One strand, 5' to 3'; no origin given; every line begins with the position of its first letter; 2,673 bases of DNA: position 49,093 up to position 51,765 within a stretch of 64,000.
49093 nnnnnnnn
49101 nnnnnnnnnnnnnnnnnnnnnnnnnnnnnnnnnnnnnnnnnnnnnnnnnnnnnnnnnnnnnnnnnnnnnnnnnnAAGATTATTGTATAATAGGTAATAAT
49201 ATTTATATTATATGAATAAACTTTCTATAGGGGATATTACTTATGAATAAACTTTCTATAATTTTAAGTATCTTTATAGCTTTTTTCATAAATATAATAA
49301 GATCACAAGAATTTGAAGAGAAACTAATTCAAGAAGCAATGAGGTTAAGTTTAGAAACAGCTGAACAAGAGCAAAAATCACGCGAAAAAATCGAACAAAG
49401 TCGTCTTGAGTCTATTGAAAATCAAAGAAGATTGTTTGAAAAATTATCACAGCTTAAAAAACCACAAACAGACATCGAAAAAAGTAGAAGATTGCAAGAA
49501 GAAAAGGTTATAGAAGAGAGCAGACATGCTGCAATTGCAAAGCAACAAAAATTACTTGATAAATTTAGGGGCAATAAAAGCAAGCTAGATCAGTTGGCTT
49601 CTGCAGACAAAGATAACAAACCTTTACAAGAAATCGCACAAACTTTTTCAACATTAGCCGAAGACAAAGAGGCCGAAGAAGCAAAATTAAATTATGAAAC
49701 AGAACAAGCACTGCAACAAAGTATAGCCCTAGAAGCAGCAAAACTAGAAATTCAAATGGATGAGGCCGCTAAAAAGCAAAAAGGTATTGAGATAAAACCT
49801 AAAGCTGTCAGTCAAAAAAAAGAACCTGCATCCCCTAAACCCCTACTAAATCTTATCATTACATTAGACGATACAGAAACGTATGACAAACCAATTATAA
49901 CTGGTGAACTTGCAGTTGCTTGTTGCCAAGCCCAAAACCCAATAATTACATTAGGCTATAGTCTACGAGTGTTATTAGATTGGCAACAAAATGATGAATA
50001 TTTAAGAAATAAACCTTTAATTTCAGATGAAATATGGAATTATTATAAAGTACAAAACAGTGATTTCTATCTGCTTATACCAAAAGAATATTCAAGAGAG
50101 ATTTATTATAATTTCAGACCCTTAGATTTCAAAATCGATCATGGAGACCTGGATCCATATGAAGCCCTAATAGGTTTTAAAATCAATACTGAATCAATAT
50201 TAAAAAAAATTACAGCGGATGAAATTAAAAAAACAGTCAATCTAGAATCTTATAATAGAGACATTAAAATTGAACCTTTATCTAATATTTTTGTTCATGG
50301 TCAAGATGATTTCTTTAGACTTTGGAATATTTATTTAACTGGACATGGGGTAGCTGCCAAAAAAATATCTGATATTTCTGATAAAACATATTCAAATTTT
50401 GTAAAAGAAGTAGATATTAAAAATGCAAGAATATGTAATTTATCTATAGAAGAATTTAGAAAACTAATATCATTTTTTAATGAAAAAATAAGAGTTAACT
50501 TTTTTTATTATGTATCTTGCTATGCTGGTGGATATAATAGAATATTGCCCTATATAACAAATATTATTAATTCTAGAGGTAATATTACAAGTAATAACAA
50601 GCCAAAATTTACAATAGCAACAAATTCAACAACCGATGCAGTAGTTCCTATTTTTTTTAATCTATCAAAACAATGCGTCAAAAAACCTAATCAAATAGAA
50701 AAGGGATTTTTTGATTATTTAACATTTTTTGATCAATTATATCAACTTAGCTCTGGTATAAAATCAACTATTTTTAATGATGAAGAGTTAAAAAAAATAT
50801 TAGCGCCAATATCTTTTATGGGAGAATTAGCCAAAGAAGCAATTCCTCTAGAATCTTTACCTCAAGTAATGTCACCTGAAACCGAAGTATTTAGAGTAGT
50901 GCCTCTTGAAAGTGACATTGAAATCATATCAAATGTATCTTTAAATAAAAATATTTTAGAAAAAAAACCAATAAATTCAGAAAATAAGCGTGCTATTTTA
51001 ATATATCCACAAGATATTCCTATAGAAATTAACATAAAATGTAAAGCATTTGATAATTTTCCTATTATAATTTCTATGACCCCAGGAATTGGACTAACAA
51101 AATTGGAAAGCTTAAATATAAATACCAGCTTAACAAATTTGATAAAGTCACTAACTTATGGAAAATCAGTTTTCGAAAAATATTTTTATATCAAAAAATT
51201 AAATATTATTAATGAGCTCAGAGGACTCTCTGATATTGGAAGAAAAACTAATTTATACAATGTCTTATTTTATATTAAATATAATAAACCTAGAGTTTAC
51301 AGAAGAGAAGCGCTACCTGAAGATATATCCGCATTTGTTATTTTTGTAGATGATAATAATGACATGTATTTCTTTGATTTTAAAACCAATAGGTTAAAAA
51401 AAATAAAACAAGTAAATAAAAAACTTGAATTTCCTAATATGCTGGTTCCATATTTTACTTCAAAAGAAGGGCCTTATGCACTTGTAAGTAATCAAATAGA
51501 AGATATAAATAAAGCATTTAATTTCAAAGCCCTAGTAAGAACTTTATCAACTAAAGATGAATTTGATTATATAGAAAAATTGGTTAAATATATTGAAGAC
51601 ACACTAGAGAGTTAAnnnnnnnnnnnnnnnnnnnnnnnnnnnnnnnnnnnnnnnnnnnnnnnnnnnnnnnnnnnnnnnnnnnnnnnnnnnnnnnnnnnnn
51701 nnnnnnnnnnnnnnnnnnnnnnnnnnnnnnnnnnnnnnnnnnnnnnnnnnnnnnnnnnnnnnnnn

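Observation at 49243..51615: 790-aa exported protein combining UIM-like motifs with a legumain/caspase-like His-Gly...Cys dyad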

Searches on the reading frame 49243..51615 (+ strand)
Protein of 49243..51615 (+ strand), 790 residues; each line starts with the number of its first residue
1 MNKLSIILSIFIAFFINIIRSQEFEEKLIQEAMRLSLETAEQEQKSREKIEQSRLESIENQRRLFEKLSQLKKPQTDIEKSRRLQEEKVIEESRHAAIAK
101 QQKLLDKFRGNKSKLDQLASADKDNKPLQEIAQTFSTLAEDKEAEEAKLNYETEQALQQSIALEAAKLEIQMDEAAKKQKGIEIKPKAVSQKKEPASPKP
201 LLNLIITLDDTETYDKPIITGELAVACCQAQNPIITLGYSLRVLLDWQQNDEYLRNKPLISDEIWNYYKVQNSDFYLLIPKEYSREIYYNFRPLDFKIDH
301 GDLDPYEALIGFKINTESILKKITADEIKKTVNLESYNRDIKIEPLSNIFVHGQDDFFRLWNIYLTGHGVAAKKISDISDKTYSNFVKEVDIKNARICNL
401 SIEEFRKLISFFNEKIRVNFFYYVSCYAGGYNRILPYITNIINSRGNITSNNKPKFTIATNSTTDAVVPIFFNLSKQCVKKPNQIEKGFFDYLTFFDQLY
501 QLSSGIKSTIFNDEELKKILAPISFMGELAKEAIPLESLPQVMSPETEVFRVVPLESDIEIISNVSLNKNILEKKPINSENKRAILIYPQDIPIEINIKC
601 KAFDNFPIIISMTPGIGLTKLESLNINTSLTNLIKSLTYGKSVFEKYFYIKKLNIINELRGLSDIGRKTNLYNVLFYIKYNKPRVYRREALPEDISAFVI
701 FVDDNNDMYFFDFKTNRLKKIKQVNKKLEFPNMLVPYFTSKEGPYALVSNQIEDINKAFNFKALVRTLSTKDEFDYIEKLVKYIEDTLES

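Call 4: search_protein_families(library=pfam, proteins=[window:49243-51615:+], max_evalue=1)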
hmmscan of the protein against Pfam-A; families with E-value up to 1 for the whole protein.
window:49243-51615:+ (790 aa): 0 families

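Call 5: search_protein_families(library=ncbifam, proteins=[window:49243-51615:+], max_evalue=1)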
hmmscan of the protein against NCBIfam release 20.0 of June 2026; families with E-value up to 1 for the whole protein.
window:49243-51615:+ (790 aa): 0 families

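Call 6: search_solved_structures(query=window:49243-51612:+, max_evalue=10, show_alignments=2)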
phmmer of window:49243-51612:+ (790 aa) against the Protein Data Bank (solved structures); distinct sequences matched with E-value up to 10: 1.
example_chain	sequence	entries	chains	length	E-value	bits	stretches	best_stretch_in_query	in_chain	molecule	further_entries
8tac_A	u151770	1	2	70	0.48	12.1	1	39-93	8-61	DBP48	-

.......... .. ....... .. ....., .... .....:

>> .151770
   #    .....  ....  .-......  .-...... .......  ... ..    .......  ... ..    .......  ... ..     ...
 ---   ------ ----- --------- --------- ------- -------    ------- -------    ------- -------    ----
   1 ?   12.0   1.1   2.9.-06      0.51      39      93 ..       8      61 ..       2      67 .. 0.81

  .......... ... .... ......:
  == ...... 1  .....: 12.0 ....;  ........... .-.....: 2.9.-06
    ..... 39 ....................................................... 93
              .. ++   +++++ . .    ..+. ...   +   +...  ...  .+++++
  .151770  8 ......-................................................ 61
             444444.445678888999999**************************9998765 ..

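Call 7: find_homologous_proteins(query=window:49243-51612:+, max_evalue=0.001)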
Query window:49243-51612:+ (790 aa): 6 proteins with E <= 0.001 among 8000 candidates.
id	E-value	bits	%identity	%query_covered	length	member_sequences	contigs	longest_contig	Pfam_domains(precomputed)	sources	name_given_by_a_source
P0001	0.0e+0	1589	91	100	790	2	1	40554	-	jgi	-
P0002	0.0e+0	1071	75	80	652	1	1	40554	-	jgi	-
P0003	1.2e-64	237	36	64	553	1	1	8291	-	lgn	-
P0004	1.8e-10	58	24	57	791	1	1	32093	-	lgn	-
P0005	1.1e-5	42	27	34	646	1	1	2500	-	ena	-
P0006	4.0e-5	41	28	36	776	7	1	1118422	-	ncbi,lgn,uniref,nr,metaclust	ncbi:hypothetical protein [Candidatus Babela massiliensis]|uniref:Uncharacterized protein n=1 Tax=Ca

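Call 10: find_homologous_proteins(query=A1, max_evalue=0.001)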
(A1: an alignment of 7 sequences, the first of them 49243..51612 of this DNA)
Query A1 (7 sequences) (790 aa, profile of the alignment): 9 proteins with E <= 0.001 among 8000 candidates.
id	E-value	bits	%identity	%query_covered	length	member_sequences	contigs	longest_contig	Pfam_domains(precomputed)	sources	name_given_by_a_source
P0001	0.0e+0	1082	91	100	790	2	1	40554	-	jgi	-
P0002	3.5e-274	930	75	80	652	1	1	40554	-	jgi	-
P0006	1.8e-224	766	28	36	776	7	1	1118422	-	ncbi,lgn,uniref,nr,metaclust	ncbi:hypothetical protein [Candidatus Babela massiliensis]|uniref:Uncharacterized protein n=1 Tax=Ca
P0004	6.4e-211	721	24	57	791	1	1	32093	-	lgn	-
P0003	6.0e-197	675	36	64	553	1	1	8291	-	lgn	-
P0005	5.0e-177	609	27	34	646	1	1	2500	-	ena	-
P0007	2.1e-90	323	25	58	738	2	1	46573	-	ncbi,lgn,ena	-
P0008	1.2e-29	122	36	14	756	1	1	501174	-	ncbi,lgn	ncbi:MAG: hypothetical protein WDZ41_05830 [Candidatus Babeliales bacterium]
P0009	2.7e-8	51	23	9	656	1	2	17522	-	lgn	-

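Call 16: find_encoding_contigs(protein=P0001, flank=10000, max_places=3)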
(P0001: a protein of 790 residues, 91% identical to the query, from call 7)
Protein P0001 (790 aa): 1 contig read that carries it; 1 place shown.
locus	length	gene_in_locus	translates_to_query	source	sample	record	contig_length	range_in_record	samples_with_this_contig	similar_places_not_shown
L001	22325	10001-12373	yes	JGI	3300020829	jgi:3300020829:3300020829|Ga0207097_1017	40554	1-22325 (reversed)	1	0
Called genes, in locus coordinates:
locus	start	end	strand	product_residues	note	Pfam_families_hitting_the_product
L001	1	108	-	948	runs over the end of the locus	PF00133:tRNA-synt_1, PF09334:tRNA-synt_1g, PF08264:Anticodon_1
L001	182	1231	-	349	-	-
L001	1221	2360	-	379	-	PF13529:Peptidase_C39_2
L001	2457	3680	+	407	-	-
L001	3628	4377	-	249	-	PF01066:CDP-OH_P_transf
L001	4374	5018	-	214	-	PF02666:PS_Dcarbxylase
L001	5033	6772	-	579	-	-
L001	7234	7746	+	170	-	-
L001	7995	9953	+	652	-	-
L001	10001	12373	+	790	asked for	-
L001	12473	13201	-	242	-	PF01479:S4, PF01728:FtsJ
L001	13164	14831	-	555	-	PF00089:Trypsin, PF13365:Trypsin_2, PF00595:PDZ (faint), PF13180:PDZ_2 (faint), PF17820:PDZ_6 (faint), PF17815:PDZ_3 (weak)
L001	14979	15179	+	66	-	-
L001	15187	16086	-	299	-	-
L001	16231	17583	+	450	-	PF28494:GlyRS_ins_1 (faint), PF00587:tRNA-synt_2b, PF03129:HGTP_anticodon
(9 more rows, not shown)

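Call 21: search_protein_representatives(alignment_id=A2)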
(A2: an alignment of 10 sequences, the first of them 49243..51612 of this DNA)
Query: 10 sequences, 682 profile positions. Proteins with E-value up to 0.001 (for the whole library): 1636; up to 1e-10: 1269; up to 1e-30: 517. The best 150 are listed.
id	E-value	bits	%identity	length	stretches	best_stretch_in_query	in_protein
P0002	3.1e-234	796.2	-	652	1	1-671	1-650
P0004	3.0e-213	726.9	-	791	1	1-666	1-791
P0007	7.3e-195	666.1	-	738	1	1-666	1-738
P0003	8.5e-163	560.1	-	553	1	154-682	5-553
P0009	1.6e-159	549.3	-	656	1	1-682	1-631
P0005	9.5e-144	497.2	-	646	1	96-682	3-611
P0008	1.3e-134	467.0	-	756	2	170-682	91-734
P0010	5.0e-98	346.1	-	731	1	7-665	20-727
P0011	2.2e-92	327.4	-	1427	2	34-676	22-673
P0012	3.3e-88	313.6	-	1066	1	129-681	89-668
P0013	2.3e-86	307.5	-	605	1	120-652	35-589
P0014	8.3e-86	305.7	-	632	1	82-636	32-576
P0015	1.7e-85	304.6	-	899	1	88-669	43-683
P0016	2.3e-82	294.3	-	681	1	116-664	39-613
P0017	6.1e-82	292.9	-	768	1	110-572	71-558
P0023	2.5e-77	277.7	-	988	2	132-666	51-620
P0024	2.2e-76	274.5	-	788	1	1-666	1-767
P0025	8.1e-76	272.7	-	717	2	169-670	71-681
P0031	1.6e-73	265.0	-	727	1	125-570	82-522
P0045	8.4e-68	246.2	-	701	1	49-668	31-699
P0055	7.0e-62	226.6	-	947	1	3-660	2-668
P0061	3.6e-59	217.6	-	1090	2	159-573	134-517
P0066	6.0e-58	213.6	-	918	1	1-611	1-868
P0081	1.8e-54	202.1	-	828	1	60-671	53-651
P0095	3.0e-51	191.5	-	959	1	61-591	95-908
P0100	8.6e-51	190.0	-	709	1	61-657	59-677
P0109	7.2e-49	183.6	-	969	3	161-573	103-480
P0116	1.9e-48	182.2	-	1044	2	164-660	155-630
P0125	1.1e-47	179.7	-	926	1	6-573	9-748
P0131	2.7e-47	178.4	-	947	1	61-671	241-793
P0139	2.0e-46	175.6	-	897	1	26-621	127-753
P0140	2.1e-46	175.5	-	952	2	160-595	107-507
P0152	8.1e-46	173.5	-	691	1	60-600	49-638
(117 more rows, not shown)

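Call 22: predict_structure(alignment_id=A2)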
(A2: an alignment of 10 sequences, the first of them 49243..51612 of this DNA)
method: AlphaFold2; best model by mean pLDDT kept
length: 790 residues; sequences in the alignment: 10
mean_pLDDT: 59.6   pTM: 0.57
mean pLDDT of the five models: 59.6, 58.3, 57.0, 55.1, 45.2
residues with pLDDT >= 90: 27; 70-90: 207; 50-70: 296; < 50: 260
segments of 3 or more residues with pLDDT < 50: 1-5, 11-33, 35-37, 56-82, 88-105, 175-200, 211-233, 286-299, 373-391, 428-451, 464-489, 503-508, 528-531, 684-687, 742-748, 767-769, 788-790
pLDDT, mean of each block of 10 residues (from residue 1): 48 44 46 47 51 48 43 43 47 46 51 58 58 58 59 53 54 46 32 38 61 40 36 52 60 58 74 71 50 45 64 67 79 58 73 57 69 42 38 64 76 76 60 45 37 69 44 31 36 57 50 74 56 55 68 73 78 90 78 89 73 67 91 79 71 89 84 84 52 77 85 85 65 56 47 62 53 58 53
secondary structure, 60 per line:
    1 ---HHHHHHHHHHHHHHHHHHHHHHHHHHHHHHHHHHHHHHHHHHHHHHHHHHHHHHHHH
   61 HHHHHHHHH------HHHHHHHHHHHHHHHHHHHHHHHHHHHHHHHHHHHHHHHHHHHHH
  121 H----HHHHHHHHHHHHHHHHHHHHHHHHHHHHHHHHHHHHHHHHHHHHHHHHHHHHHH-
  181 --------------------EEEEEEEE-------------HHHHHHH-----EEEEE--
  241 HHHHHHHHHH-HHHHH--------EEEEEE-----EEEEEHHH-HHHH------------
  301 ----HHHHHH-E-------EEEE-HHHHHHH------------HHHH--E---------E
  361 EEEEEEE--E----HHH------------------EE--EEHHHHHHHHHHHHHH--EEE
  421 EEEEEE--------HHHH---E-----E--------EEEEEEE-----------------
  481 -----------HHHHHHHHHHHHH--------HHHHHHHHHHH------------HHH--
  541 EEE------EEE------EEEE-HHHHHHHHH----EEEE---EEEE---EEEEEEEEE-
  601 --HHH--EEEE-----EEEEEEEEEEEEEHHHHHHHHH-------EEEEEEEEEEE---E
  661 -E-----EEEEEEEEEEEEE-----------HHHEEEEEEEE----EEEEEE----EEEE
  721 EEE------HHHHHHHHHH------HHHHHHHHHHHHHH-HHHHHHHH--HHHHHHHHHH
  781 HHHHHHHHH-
elements in order (helices of 4 or more, strands of 3 or more residues): H4-69 H76-121 H126-179 E201-208 H222-228 E234-238 H241-250 H252-256 E265-270 E276-280 H285-288 H305-310 E320-323 H325-331 H344-347 E360-367 H402-415 E418-426 H435-438 E457-463 H492-504 H513-523 E541-543 E550-552 E559-562 H564-572 E577-580 E584-587 E591-599 E608-611 E617-629 H630-638 E646-656 E668-680 E695-702 E707-712 E717-723 H730-739 H746-759 H761-768 H771-789

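Call 32: search_protein_families(library=pfam, proteins=[P0001, P0002, P0011, P0012, P0015, P0023, P0061, P0109, P0116, P0131], max_evalue=0.01)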
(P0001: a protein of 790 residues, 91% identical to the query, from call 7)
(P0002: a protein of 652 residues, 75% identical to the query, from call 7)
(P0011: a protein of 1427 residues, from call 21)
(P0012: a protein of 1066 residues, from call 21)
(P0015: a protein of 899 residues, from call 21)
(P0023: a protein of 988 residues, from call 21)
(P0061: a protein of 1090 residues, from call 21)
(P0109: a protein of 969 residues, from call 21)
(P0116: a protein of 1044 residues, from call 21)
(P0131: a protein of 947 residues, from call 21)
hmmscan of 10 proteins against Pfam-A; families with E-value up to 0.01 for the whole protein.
P0001 (790 aa): 1 family
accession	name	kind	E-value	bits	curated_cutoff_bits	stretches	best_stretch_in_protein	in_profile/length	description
PF02809.26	UIM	-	0.0052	17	21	1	24-39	1-16/17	Ubiquitin interaction motif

P0002 (652 aa): 1 family
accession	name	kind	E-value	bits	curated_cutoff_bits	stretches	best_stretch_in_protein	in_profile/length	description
PF02809.26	UIM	-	0.0016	18.6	21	1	24-39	1-16/17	Ubiquitin interaction motif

P0011 (1427 aa): 0 families

P0012 (1066 aa): 7 families
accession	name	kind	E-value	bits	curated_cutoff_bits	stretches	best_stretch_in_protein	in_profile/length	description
PF12796.13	Ank_2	-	2.2e-39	134.4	27.3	4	675-748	20-90/90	Ankyrin repeats (3 copies)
PF00023.36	Ank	-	1e-31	107.6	21.1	2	684-715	2-33/33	Ankyrin repeat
PF13637.12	Ank_4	-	3.4e-27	94.3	22.7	2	969-1018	1-50/50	Ankyrin repeats (many copies)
PF13606.12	Ank_3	-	1.5e-21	74.3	22.3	0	684-712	2-30/30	Ankyrin repeat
PF13857.12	Ank_5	-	2.3e-18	66.5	27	2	703-758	1-56/56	Ankyrin repeats (many copies)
PF24521.3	Ank_KRIT1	-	7.7e-08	32.6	80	1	684-760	46-127/149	KRIT1 ankyrin-repeats domain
PF23745.1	ANK_LRRK2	-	8.5e-06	26.1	27.5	1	659-770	6-112/130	LRRK2 ANK repeat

P0015 (899 aa): 7 families
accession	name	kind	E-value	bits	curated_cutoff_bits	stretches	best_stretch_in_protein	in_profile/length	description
PF12796.13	Ank_2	-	1.7e-48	163.6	27.3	4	772-870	1-90/90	Ankyrin repeats (3 copies)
PF00023.36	Ank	-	1.6e-32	110.2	21.1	3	840-871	2-33/33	Ankyrin repeat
PF13637.12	Ank_4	-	8.9e-30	102.5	22.7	3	830-860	20-50/50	Ankyrin repeats (many copies)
PF13606.12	Ank_3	-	7.9e-26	87.3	22.3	1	840-868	2-30/30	Ankyrin repeat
PF13857.12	Ank_5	-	4.1e-21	75.3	27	3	831-877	7-53/56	Ankyrin repeats (many copies)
PF24521.3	Ank_KRIT1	-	6.4e-13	49.1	80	2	661-754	17-107/149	KRIT1 ankyrin-repeats domain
PF23745.1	ANK_LRRK2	-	0.0095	16.2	27.5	0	662-762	31-121/130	LRRK2 ANK repeat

P0023 (988 aa): 0 families

P0061 (1090 aa): 5 families
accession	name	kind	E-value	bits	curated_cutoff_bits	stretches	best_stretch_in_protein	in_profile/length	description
PF12796.13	Ank_2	-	7e-22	78.2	27.3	3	966-1067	1-86/90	Ankyrin repeats (3 copies)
PF00023.36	Ank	-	2.4e-18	65.7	21.1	1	963-994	3-33/33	Ankyrin repeat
PF13637.12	Ank_4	-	6.1e-16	58.6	22.7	1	966-1005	1-39/50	Ankyrin repeats (many copies)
PF13606.12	Ank_3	-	5.7e-09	35.8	22.3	0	964-991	4-30/30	Ankyrin repeat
PF13857.12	Ank_5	-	9.2e-07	29.6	27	1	965-996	19-49/56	Ankyrin repeats (many copies)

P0109 (969 aa): 5 families
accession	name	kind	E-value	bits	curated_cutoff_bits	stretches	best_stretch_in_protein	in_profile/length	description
PF12796.13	Ank_2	-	1e-07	32.9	27.3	0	756-830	15-86/90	Ankyrin repeats (3 copies)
PF00023.36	Ank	-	2.5e-07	31.1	21.1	0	773-799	4-29/33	Ankyrin repeat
PF23745.1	ANK_LRRK2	-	3e-05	24.3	27.5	1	782-863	41-121/130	LRRK2 ANK repeat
PF13606.12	Ank_3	-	0.00046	20.8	22.3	0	873-899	4-29/30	Ankyrin repeat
PF13637.12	Ank_4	-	0.0089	16.8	22.7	0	848-892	9-50/50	Ankyrin repeats (many copies)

P0116 (1044 aa): 0 families

P0131 (947 aa): 7 families
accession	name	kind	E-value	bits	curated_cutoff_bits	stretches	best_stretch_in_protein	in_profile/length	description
PF12796.13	Ank_2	-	1.4e-38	131.8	27.3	3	35-127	1-90/90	Ankyrin repeats (3 copies)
PF00023.36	Ank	-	6.9e-27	92.5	21.1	3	96-128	1-33/33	Ankyrin repeat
PF13637.12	Ank_4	-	1.4e-19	70.2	22.7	3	35-84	1-50/50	Ankyrin repeats (many copies)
PF13857.12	Ank_5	-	1.9e-15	57.2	27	2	88-137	7-56/56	Ankyrin repeats (many copies)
PF13606.12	Ank_3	-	2.4e-15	55.3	22.3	2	63-91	1-29/30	Ankyrin repeat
PF24521.3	Ank_KRIT1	-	5e-07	30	80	1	31-139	18-127/149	KRIT1 ankyrin-repeats domain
PF23745.1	ANK_LRRK2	-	0.002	18.4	27.5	0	38-119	38-115/130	LRRK2 ANK repeat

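Call 35: find_related_loci(query=window:49243-51612:+, collection=genome_contigs, flank=3000)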
Query window:49243-51612:+ (790 aa) in genome_contigs; peptide patterns used: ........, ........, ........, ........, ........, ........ (x = any residue, [..] = any of these).
111 stretches matched a pattern, but none encodes a relative of the query by tblastn (E <= 1e-3).

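Call 37: find_related_loci(query=A5, collection=genome_contigs, flank=3000)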
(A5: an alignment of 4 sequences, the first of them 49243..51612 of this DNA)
Query A5 (790 aa) in genome_contigs; peptide patterns used: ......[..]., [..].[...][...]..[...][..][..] (x = any residue, [..] = any of these).
440 stretches matched a pattern, but none encodes a relative of the query by tblastn (E <= 1e-3).

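Call 39: list_cluster_members(proteins=[P0007, P0010, P0011, P0012, P0013, P0015, P0024, P0055, P0100, P0140])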
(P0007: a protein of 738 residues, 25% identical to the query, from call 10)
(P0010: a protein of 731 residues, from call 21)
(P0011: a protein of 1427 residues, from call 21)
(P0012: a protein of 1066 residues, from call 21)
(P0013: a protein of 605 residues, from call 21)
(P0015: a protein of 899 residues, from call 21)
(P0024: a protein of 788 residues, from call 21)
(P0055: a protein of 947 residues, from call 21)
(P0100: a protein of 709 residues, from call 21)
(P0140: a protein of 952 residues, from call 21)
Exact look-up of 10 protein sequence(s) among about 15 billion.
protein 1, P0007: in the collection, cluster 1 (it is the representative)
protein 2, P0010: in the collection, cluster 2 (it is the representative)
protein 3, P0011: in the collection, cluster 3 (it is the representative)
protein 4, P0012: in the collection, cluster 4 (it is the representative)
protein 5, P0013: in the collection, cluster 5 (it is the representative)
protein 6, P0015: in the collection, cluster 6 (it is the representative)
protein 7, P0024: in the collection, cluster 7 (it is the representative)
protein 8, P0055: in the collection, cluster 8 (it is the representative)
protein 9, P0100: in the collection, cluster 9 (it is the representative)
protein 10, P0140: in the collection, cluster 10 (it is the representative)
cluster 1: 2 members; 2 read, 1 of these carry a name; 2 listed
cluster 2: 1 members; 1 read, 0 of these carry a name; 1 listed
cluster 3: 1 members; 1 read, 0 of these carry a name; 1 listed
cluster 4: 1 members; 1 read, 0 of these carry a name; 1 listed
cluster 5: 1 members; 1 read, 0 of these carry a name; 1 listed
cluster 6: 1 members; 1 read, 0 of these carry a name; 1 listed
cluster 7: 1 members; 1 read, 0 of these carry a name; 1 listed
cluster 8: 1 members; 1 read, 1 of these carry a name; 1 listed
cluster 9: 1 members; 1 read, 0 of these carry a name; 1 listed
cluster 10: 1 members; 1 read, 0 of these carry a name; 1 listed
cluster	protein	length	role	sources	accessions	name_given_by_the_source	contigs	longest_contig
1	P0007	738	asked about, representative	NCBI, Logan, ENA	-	-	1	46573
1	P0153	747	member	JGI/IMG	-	hypothetical protein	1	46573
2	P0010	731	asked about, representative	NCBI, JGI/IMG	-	-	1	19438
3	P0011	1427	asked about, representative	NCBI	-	-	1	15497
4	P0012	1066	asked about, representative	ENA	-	-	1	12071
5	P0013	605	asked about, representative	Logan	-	-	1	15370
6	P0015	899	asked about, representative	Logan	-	-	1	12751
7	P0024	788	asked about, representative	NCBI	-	-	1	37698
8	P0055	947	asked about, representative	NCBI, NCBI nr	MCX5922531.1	MAG: ankyrin repeat domain-containing protein [Candidatus Dependentiae bacterium] | ankyrin repeat domain-containing protein [Candidatus Dependentiae bacterium]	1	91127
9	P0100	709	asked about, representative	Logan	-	-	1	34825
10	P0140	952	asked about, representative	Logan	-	-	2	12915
